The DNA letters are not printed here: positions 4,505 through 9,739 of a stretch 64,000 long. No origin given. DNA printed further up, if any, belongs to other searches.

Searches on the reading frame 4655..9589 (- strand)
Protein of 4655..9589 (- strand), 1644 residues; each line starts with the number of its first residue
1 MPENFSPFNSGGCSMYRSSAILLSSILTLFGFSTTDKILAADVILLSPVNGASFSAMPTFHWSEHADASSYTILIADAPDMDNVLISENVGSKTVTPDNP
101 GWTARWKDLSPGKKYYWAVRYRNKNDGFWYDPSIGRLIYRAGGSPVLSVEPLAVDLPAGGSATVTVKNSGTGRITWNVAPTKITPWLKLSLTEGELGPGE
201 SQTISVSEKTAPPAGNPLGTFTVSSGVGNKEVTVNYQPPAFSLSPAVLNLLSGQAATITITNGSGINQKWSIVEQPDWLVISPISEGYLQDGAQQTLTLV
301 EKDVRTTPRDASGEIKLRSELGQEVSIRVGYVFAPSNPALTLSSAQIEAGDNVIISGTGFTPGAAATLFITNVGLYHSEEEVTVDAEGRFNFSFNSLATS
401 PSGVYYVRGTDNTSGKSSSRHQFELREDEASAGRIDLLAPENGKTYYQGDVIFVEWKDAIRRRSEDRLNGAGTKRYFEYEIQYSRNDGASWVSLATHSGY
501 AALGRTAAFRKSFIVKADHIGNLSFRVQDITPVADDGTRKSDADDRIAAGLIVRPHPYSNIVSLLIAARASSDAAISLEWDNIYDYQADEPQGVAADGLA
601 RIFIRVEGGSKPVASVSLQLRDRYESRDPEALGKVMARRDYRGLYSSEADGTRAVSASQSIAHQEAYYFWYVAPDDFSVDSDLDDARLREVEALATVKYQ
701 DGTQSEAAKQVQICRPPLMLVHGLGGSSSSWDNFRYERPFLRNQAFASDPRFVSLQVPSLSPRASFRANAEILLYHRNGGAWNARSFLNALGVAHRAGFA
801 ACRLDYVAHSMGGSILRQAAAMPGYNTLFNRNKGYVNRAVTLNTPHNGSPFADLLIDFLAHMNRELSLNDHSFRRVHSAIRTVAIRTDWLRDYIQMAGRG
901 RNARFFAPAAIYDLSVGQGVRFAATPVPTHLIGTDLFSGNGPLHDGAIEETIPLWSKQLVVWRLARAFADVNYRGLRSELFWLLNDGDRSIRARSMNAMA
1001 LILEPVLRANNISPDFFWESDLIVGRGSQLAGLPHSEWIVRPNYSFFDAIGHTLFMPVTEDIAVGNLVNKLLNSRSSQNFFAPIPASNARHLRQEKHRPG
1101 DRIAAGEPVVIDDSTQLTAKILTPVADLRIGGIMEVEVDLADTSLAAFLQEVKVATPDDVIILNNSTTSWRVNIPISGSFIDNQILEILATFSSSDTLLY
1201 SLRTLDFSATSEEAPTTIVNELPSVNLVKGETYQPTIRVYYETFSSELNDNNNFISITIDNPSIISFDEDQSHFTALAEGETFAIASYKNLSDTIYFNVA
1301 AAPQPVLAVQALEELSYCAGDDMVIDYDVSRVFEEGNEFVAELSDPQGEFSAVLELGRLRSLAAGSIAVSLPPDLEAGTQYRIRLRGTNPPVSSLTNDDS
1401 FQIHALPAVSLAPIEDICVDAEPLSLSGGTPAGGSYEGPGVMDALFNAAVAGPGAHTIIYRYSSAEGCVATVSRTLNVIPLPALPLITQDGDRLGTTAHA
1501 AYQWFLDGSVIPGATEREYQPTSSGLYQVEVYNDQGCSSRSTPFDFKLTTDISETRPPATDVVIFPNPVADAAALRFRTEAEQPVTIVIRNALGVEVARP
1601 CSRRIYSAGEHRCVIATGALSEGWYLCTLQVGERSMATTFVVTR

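Call 75: search_protein_families(library=pfam, proteins=[window:4655-9589:-], max_evalue=0.0001)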
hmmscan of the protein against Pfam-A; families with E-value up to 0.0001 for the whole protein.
window:4655-9589:- (1644 aa): 3 families
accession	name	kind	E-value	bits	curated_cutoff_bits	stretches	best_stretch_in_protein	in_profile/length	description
PF19190.6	BACON_2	-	2.1e-07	31.2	25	0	156-234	11-89/94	Viral BACON domain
PF12697.13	Abhydrolase_6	-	8.3e-06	27.1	26.3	1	720-935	3-176/217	Alpha/beta hydrolase family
PF18962.6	Por_Secre_tail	-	5.2e-05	23.9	27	0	1564-1641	1-74/75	Secretion system C-terminal sorting domain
